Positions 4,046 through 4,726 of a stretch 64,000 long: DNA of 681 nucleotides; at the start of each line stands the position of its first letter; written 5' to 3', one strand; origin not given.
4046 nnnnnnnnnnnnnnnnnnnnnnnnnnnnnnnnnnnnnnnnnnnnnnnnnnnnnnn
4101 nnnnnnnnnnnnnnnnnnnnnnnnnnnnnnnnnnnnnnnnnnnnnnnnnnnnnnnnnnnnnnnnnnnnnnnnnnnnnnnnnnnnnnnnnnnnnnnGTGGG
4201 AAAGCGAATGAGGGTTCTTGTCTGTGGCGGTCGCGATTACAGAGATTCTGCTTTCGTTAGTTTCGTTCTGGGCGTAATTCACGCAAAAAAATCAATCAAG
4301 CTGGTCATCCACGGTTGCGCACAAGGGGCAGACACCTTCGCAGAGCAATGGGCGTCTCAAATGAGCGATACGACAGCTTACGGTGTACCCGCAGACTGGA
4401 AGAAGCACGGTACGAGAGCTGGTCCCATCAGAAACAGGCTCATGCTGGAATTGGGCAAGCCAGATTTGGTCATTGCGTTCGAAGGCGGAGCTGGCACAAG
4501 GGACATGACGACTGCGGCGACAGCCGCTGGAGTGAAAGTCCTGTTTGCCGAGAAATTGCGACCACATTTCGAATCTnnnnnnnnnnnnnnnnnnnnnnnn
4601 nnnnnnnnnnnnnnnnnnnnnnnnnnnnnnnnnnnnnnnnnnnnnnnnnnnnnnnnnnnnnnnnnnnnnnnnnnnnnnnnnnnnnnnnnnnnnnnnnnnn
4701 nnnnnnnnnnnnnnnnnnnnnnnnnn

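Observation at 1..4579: Divergent ParB-like nuclease / SF2 helicase module with Zn-ribbon minigenes and a SLOG-domain protein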

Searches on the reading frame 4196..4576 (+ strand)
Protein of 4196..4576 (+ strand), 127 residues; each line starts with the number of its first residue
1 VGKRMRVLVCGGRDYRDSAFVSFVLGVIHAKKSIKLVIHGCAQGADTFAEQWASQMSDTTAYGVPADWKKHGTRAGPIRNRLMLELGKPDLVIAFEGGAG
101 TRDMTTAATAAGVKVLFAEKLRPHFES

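Call 10: search_protein_families(library=pfam, max_evalue=0.1, proteins=[window:4196-4576:+])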
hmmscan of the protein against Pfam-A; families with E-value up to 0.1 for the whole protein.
window:4196-4576:+ (127 aa): 2 families
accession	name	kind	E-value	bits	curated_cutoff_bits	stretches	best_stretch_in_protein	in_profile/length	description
PF10686.14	YAcAr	-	6.5e-15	55.1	28.2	1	5-71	1-66/66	YspA, cpYpsA-related SLOG family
PF02481.21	DNA_processg_A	-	0.076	12.6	29.6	0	33-60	73-100/212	DNA recombination-mediator protein A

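Call 11: search_protein_families(library=phrogs, max_evalue=0.01, proteins=[window:4196-4576:+])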
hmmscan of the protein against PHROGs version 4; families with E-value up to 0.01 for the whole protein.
window:4196-4576:+ (127 aa): 3 families
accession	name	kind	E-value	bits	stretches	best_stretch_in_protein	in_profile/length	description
phrog_289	-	other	1.6e-23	84.4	1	3-119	21-139/500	GTP-binding domain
phrog_16939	-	unknown function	1.2e-10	42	1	5-116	1-119/330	-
phrog_11222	-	unknown function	0.006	17.4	1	41-105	202-265/293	-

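Call 16: search_dna_similar(query=window:4196-4576:+, collection=phages, mode=protein, max_rows=40)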
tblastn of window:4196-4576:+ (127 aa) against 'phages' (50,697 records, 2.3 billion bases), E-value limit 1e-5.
Records with a match: 867; places in all: 868; records where one place covers at least 80% of the query: 831.
Best place of each record, by identity: <60% 867.
By first word of the organism name: Mycobacterium 433; Vibrio 87; Klebsiella 65; Escherichia 42; Gordonia 36; Rhodobacter 28; Streptomyces 28; Rhizobium 20; Pseudomonas 18; Bacillus 10; and 44 more.
By host as written in the record: Mycobacterium smegmatis mc2 155 295; Mycobacterium smegmatis mc#155 78; - 62; Klebsiella pneumoniae 39; Gordonia terrae 3612 29; Rhodobacter capsulatus YW1 28; Escherichia coli 17; Mycobacterium smegmatis mc2155 16; and 150 more.
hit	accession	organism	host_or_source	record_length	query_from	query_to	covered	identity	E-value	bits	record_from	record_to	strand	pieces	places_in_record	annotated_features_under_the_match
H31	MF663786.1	Bordetella phage vB_BbrM_PHB04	Bordetella bronchiseptica 4715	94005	9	115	84%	56.3%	7e-24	100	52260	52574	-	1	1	hypothetical protein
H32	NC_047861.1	Bordetella phage vB_BbrM_PHB04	Bordetella bronchiseptica 4715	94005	9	115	84%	56.3%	7e-24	100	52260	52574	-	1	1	GTP-binding domain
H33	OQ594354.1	Synechococcus phage MinM2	Synechococcus sp.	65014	5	117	89%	50.8%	3e-30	118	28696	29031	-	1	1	DprA-like DNA processing chain A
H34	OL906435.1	Planktothrix phage Pag-Yong1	Planktothrix agardhii FACHB-1261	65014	5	117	89%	50.8%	3e-30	118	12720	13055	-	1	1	DNA binding protein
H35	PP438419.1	Planktothrix phage Pra-JY27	Planktothricoides raciborskii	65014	5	117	89%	50.8%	3e-30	118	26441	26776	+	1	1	DprA-like DNA processing chain A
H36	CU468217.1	Azospirillum phage Cd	Azospirillum brasilense Cd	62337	2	118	92%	47.6%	7e-22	95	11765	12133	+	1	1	20: hypothetical protein | 19: dCMP deaminase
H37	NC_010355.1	Azospirillum phage Cd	Azospirillum brasilense Cd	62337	2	118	92%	47.6%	7e-22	95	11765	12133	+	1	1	20: DUF2493 domain-containing protein | 19: dCMP deaminase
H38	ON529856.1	Brevundimonas phage vB_BpoS-Leszy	Brevundimonas pondensis LVF1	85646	6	119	90%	48.4%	6e-19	87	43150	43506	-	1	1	P-loop containing nucleoside triphosphate hydrolase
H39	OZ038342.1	Acinetobacter phage vB_AbaS_Silvergun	-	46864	5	116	88%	49.1%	2e-21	94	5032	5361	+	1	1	GTP-binding domain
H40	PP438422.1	Microcystis phage Mae-JY30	Microcystis aeruginosa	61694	6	115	87%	48.7%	2e-21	94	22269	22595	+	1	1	hypothetical protein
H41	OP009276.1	Rhodobacter phage RcLkye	Rhodobacter capsulatus YW1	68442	3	119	87%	46.8%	2e-17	110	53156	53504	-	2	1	DprA-like DNA processing chain A | hypothetical protein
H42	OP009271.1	Rhodobacter phage RcJoli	Rhodobacter capsulatus YW1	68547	5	119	91%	45.2%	2e-25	104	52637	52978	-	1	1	hypothetical protein (x2)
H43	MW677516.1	Rhodobacter phage RcIroh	Rhodobacter capsulatus YW1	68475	5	119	91%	45.2%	3e-25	104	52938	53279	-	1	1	63: DprA-like DNA processing chain A | 64: hypothetical protein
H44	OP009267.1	Rhodobacter phage RcBigEagle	Rhodobacter capsulatus YW1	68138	5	119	91%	45.0%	1e-24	102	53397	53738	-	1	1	DprA-like DNA processing chain A | hypothetical protein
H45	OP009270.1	Rhodobacter phage RcExplorer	Rhodobacter capsulatus YW1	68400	5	119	91%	45.0%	1e-24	102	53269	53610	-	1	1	DprA-like DNA processing chain A | hypothetical protein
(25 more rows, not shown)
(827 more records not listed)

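Call 36: find_homologous_proteins(query=window:4196-4576:+, max_evalue=0.00001)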
Query window:4196-4576:+ (127 aa): 3721 proteins with E <= 0.00001 among 3736 candidates; the best 120 are listed.
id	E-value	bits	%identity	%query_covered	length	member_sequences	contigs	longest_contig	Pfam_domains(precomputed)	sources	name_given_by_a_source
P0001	2.1e-76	272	100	97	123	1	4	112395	PF10686.15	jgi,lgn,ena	-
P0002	4.2e-69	248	93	95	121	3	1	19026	PF10686.15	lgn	-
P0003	1.1e-63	231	85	95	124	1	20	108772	PF10686.15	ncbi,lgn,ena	-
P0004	2.7e-63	229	84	95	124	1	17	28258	PF10686.15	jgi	-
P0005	6.2e-63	228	84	96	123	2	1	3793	PF10686.15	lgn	-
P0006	1.5e-62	227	84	95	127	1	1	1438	PF10686.15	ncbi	-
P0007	3.4e-62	226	82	96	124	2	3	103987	PF10686.15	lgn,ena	-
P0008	3.5e-62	226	83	95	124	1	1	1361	PF10686.15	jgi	-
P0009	3.1e-61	223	82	97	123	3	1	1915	PF10686.15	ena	-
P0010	8.9e-61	221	82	95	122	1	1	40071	PF10686.15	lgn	-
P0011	1.3e-60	221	80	95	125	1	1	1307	PF10686.15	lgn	-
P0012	1.4e-60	221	80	95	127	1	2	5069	PF10686.15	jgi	jgi:hypothetical protein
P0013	1.8e-60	220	80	96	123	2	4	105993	PF10686.15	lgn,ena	-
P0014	5.3e-60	219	80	97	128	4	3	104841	PF10686.15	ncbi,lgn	-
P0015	1.1e-59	218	80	96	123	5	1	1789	PF10686.15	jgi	-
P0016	3.1e-59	216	78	97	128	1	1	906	PF10686.15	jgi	jgi:hypothetical protein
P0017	9.7e-59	215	80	94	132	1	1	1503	PF10686.15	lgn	-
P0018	1.0e-58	215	79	95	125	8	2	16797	PF10686.15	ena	-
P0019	1.2e-58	215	79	95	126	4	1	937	PF10686.15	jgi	-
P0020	1.3e-58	214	78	96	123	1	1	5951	PF10686.15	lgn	-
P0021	1.3e-58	214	77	97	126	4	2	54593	PF10686.15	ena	-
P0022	2.0e-58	214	78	96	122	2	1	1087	PF10686.15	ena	-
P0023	2.5e-58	213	76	97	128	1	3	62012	PF10686.15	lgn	-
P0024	4.2e-58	213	81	96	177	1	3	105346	PF10686.15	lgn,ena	-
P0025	2.0e-57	211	81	92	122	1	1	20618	PF10686.15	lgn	-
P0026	2.4e-56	207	76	97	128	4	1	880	PF10686.15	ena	-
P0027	6.3e-56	206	72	97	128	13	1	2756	PF10686.15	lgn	-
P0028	1.1e-55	205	74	97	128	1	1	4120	PF10686.15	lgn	-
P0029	1.5e-55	204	75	97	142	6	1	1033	PF10686.15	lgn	-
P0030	4.7e-55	203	76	96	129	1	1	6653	PF10686.15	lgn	-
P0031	1.2e-54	202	73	97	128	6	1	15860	PF10686.15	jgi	-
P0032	1.8e-54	201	74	96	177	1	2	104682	PF10686.15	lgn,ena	-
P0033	1.8e-54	201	73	96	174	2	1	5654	PF10686.15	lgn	-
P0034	1.9e-54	201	71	97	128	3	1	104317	PF10686.15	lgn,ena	-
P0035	3.7e-54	200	72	97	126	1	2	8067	PF10686.15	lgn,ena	-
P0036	3.8e-54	200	73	94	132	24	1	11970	PF10686.15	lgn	-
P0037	3.1e-53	197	74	96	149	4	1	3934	PF10686.15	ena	-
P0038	5.8e-53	196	73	96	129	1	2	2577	PF10686.15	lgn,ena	-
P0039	1.0e-52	195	74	96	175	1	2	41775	PF10686.15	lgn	-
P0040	2.6e-52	194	72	94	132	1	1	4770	PF10686.15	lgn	-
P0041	2.7e-51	191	67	97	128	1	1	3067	PF10686.15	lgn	-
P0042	3.6e-51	190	70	96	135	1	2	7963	PF10686.15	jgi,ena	jgi:hypothetical protein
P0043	1.5e-50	188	68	96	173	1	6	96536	PF10686.15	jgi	jgi:hypothetical protein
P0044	1.1e-49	186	67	95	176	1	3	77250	PF10686.15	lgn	-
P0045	1.5e-48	182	72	87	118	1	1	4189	PF10686.15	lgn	-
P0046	2.3e-46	175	64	96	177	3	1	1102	PF10686.15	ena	-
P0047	5.6e-44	167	63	97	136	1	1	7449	PF10686.15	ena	-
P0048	7.1e-44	167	63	97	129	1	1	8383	PF10686.15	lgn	-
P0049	7.3e-44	167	65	95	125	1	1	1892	PF10686.15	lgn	-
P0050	1.0e-40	157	58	95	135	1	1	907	PF10686.15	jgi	jgi:hypothetical protein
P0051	3.6e-34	135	58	91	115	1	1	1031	PF10686.15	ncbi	-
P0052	5.2e-33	132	58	89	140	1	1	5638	PF10686.15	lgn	-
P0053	2.5e-32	129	57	91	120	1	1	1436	PF10686.15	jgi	jgi:hypothetical protein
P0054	3.7e-32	129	58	87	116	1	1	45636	PF10686.15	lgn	-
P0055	5.7e-32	128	56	87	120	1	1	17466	PF10686.15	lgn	-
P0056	3.5e-31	126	58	88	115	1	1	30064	PF10686.15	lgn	-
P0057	4.2e-31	126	59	87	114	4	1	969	PF10686.15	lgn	-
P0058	4.7e-31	125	55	89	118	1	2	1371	PF10686.15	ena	-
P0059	6.2e-31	125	53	95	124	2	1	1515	PF10686.15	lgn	-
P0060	7.8e-31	125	56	96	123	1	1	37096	PF10686.15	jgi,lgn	jgi:hypothetical protein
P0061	9.8e-31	124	56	87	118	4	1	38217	PF10686.15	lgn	-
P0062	1.8e-30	123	55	88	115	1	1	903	PF10686.15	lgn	-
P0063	2.3e-30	123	56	88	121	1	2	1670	PF10686.15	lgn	-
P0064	3.0e-30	123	54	90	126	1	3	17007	PF10686.15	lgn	-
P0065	3.1e-30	123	53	88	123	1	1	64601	PF10686.15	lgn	-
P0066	3.2e-30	123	55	88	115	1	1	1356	PF10686.15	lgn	-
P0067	3.4e-30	123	56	88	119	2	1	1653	PF10686.15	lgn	-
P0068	3.5e-30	123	57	92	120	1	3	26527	PF10686.15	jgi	jgi:hypothetical protein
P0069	4.4e-30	122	55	88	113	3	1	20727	PF10686.15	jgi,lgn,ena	-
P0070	4.4e-30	122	54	91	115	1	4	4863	PF10686.15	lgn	-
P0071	4.7e-30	122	59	87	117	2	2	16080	PF10686.15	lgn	-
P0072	5.0e-30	122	54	88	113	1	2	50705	PF10686.15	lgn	-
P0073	5.4e-30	122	53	98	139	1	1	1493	PF10686.15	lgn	-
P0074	6.0e-30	122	52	88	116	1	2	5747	PF10686.15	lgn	-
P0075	6.7e-30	122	51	94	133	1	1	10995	PF10686.15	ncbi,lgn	-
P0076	8.4e-30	121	56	87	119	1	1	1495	PF10686.15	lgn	-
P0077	9.7e-30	121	55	91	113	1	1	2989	PF10686.15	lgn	-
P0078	1.2e-29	121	52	87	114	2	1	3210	PF10686.15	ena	-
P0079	1.3e-29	121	54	87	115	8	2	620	PF10686.15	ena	-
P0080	1.3e-29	121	55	88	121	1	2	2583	PF10686.15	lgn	-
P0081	1.3e-29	121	55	87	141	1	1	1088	PF10686.15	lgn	-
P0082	1.6e-29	120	53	88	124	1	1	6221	PF10686.15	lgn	-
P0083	1.8e-29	120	53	89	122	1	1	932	PF10686.15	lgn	-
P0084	1.9e-29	120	55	87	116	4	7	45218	PF10686.15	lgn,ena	-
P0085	2.0e-29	120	58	87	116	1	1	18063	PF10686.15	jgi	jgi:hypothetical protein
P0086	2.3e-29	120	54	88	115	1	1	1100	PF10686.15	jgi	jgi:hypothetical protein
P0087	2.4e-29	120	54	93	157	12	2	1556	PF10686.15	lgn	-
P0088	2.4e-29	120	54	88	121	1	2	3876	PF10686.15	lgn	-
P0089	3.0e-29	120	56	87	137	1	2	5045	PF10686.15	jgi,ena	-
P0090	3.0e-29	120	54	88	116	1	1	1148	PF10686.15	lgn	-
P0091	3.2e-29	119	58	87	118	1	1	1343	PF10686.15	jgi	jgi:hypothetical protein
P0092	3.2e-29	119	54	88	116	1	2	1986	PF10686.15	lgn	-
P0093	3.4e-29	119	59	87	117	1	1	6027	PF10686.15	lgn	-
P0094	3.5e-29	119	52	94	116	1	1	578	PF10686.15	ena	-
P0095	3.5e-29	119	51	94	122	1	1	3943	PF10686.15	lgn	-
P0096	3.6e-29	119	51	97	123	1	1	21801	PF10686.15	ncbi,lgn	-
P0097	3.9e-29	119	54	87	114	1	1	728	PF10686.15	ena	-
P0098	4.0e-29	119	52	93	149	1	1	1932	PF10686.15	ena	-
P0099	4.3e-29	119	54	87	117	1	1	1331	PF10686.15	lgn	-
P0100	4.4e-29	119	53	93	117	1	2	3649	PF10686.15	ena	-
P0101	5.3e-29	119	53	87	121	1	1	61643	PF10686.15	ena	-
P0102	5.5e-29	119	56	87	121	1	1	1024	PF10686.15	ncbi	-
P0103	5.6e-29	119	54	92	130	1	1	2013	PF10686.15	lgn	-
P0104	5.6e-29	119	54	90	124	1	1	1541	PF10686.15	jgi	jgi:hypothetical protein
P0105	6.6e-29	118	55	87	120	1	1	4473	PF10686.15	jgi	jgi:YspA, cpYpsA-related SLOG family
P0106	6.7e-29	118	54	88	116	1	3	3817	PF10686.15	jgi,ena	-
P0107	7.0e-29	118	53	87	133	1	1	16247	PF10686.15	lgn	-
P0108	7.0e-29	118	52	91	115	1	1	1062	PF10686.15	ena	-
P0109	7.3e-29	118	57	88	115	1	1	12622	PF10686.15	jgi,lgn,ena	jgi:hypothetical protein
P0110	7.4e-29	118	57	89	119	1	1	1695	PF10686.15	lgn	-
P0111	7.6e-29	118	58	87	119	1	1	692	PF10686.15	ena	-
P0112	8.0e-29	118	55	87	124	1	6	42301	PF10686.15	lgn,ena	-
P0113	8.0e-29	118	54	88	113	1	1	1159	PF10686.15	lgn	-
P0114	8.4e-29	118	53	88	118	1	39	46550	PF10686.15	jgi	jgi:hypothetical protein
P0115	8.6e-29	118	54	88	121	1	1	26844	PF10686.15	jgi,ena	-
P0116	8.6e-29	118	53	89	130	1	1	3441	PF10686.15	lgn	-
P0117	8.8e-29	118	51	92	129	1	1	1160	PF10686.15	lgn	-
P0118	9.2e-29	118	55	91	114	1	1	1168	PF10686.15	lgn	-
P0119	9.2e-29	118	55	87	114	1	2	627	PF10686.15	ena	-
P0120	9.4e-29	118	52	91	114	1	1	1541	PF10686.15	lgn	-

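Call 37: find_encoding_contigs(protein=P0001, flank=10000, max_places=4)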
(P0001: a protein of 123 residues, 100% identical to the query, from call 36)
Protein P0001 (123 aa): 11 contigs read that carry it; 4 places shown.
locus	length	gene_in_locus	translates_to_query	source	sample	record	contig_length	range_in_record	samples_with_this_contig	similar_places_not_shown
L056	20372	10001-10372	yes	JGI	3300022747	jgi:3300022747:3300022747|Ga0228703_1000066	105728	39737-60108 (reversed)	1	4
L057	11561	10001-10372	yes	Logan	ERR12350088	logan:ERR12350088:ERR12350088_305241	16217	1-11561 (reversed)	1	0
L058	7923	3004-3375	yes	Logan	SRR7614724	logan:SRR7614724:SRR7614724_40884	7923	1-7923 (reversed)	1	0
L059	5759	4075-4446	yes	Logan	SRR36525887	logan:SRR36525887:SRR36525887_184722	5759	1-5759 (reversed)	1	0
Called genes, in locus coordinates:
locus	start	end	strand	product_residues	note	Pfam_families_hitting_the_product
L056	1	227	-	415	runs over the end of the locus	PF03237:Terminase_6N, PF04466:Terminase_3 (weak), PF17289:Terminase_6C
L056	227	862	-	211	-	-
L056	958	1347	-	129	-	-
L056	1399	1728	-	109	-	-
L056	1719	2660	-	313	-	-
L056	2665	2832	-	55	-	-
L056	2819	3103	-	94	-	-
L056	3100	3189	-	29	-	-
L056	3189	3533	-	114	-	PF00085:Thioredoxin, PF13098:Thioredoxin_2 (faint)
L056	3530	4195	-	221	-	PF00005:ABC_tran (faint)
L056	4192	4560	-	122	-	-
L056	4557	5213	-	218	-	PF02195:ParB_N (weak)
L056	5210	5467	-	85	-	-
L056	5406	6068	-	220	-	PF02195:ParB_N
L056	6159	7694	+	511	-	PF00270:DEAD, PF04851:ResIII, PF00271:Helicase_C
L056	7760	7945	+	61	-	-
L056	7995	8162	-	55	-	-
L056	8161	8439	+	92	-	-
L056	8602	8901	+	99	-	-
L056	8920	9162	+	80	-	-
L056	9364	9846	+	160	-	-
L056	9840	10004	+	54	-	-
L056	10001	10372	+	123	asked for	PF10686:YAcAr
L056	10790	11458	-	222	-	-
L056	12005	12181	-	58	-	-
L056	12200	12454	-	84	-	-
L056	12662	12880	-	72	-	-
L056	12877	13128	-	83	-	-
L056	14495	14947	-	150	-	-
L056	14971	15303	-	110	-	-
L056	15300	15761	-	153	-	-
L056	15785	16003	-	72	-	-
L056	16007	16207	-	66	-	-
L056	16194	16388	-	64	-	-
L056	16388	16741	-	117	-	-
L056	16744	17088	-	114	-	PF21781:DUF6876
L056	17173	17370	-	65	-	-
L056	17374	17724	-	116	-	-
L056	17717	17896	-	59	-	-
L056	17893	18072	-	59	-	-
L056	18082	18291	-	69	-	-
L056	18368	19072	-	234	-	-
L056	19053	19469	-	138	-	-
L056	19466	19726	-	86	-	-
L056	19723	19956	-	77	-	-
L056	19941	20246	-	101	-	-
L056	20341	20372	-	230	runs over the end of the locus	-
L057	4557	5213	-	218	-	PF02195:ParB_N (weak)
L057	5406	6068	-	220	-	PF02195:ParB_N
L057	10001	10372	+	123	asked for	PF10686:YAcAr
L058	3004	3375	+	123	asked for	PF10686:YAcAr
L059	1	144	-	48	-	?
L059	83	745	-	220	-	PF02195:ParB_N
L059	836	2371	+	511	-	PF00270:DEAD, PF04851:ResIII, PF00271:Helicase_C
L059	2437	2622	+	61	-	-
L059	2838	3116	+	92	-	-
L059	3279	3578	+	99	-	-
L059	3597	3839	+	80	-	-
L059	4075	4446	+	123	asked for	PF10686:YAcAr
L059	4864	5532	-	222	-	-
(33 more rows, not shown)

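Call 42: search_solved_structures(query=A1, max_evalue=1, show_alignments=2)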
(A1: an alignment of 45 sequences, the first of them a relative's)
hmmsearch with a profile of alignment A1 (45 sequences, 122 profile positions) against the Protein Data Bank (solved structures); distinct sequences matched with E-value up to 1: 12.
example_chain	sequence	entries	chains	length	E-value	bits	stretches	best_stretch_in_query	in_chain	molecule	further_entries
1n2z_A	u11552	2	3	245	7.6e-05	25.8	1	80-116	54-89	Vitamin B12 transport protein btuF | Vitamin B12-binding protein btuF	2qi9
1n4a_A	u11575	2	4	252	8.2e-05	25.7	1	80-116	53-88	Vitamin B12 transport protein btuF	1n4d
4dbl_E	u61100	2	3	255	8.6e-05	25.6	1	80-116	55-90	Vitamin B12-binding protein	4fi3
5m3b_A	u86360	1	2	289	9.7e-05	25.5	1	79-116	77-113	Vitamin B12-binding protein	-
5m34_A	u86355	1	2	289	9.7e-05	25.5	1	79-116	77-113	Vitamin B12-binding protein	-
5m2q_A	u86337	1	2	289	9.9e-05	25.5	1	79-116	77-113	Outer membrane protein A,Vitamin B12-binding protein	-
5ovw_A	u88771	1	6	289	0.0001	25.4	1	80-116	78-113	Vitamin B12-binding protein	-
5m29_A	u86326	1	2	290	0.0001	25.4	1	80-116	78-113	Vitamin B12-binding protein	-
1gy8_A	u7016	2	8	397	0.018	18.1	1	1-79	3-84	UDP-GALACTOSE 4-EPIMERASE | UDP-GALACTOSE-4-EPIMERASE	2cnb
4m7o_A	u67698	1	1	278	0.048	16.8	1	58-118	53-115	Iron-binding protein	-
3imk_A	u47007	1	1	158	0.081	16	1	25-55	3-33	Putative molybdenum carrier protein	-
9sda_c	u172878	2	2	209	0.14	15.3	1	21-66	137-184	Small ribosomal subunit protein uS3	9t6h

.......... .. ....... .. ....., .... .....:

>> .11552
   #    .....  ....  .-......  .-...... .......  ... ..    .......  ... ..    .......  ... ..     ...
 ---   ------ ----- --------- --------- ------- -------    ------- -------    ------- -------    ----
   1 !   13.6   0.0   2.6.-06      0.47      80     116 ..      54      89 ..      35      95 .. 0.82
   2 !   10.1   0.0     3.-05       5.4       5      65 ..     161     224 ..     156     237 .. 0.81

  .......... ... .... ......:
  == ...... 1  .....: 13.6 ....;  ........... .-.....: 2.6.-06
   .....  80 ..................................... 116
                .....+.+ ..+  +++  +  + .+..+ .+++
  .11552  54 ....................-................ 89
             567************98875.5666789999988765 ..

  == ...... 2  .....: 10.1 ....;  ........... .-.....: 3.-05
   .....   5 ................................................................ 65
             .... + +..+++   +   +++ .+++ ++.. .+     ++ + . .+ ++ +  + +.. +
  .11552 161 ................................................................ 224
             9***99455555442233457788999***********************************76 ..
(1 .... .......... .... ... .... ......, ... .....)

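Call 43: get_annotated_region(hit=H32, flank=4000)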
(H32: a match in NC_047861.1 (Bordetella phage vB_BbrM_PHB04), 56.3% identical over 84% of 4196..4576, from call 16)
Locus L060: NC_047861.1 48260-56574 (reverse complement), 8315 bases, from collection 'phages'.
description: Bordetella phage vB_BbrM_PHB04, complete genome.
organism: Bordetella phage vB_BbrM_PHB04 (NCBI taxid 2029657)
taxonomy: Viruses; Duplodnaviria; Heunggongvirae; Uroviricota; Caudoviricetes; Phabquatrovirus; Phabquatrovirus PHB04
host: Bordetella bronchiseptica 4715; source: wastewater; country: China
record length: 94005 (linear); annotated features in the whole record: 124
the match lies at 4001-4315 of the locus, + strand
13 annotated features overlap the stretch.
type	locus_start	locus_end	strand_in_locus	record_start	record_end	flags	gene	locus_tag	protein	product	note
CDS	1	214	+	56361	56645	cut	-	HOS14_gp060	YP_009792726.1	hypothetical protein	-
CDS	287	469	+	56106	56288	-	-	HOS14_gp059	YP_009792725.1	hypothetical protein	-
CDS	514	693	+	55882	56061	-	-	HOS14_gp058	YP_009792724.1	hypothetical protein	-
CDS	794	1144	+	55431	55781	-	-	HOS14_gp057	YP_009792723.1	hypothetical protein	-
CDS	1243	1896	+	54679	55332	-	-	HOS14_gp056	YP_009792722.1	hypothetical protein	-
CDS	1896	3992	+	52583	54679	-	-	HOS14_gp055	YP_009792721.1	terminase large subunit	GpA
CDS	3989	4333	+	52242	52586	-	-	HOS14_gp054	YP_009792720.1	GTP-binding domain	-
CDS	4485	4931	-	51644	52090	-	-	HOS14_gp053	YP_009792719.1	hypothetical protein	-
CDS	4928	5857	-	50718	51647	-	-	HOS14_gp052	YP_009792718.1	hypothetical protein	-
CDS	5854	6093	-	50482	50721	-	-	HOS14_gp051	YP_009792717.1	hypothetical protein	-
CDS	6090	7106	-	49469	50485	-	-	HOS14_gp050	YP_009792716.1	DNA methyltransferase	-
CDS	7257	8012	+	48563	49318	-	-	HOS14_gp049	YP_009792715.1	hypothetical protein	-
CDS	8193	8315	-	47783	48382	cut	-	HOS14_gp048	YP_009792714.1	transcriptional regulator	-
